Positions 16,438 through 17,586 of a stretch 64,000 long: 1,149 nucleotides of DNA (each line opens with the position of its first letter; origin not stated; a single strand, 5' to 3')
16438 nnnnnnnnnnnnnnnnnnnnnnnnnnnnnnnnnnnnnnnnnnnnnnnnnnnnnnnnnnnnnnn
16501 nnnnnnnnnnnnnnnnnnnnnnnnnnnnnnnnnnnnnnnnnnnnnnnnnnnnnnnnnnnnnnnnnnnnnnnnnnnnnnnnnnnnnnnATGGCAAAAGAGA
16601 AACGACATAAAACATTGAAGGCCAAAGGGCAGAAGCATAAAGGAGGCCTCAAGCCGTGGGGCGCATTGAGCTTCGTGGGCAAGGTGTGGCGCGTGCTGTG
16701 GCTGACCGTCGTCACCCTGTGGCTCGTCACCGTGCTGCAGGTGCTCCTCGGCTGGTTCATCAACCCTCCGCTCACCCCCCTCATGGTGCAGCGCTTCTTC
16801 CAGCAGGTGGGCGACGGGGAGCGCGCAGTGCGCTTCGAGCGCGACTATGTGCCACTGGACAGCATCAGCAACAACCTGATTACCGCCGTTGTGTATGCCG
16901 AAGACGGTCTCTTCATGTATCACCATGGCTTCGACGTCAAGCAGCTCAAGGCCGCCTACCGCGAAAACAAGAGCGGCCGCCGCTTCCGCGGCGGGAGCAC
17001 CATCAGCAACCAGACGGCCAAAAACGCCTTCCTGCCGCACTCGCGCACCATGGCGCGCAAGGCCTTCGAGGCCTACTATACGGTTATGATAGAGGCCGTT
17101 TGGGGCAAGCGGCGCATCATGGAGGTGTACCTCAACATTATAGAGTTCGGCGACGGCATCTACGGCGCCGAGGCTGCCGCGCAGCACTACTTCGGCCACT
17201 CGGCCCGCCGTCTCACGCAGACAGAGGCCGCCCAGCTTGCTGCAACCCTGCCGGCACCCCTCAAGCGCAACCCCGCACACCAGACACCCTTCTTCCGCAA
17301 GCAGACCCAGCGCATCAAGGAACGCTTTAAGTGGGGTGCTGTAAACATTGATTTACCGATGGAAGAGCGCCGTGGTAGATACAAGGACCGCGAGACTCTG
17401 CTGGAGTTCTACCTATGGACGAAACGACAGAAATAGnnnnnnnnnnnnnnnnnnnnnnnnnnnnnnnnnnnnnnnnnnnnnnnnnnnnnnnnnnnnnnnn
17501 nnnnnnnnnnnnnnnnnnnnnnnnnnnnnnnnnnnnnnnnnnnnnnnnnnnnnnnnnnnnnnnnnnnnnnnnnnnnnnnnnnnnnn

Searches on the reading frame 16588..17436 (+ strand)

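Call 58: search_protein_families(library=pfam, proteins=[window:16588-17436:+], max_evalue=0.01)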
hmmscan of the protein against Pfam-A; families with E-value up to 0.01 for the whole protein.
window:16588-17436:+ (282 aa): 2 families
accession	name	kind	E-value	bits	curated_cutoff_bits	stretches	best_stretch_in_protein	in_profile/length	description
PF00912.28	Transgly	-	3e-49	167.3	27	1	83-245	12-175/178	Transglycosylase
PF10025.14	DUF2267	-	0.0035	18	29.8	0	193-227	19-53/122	Uncharacterized conserved protein (DUF2267)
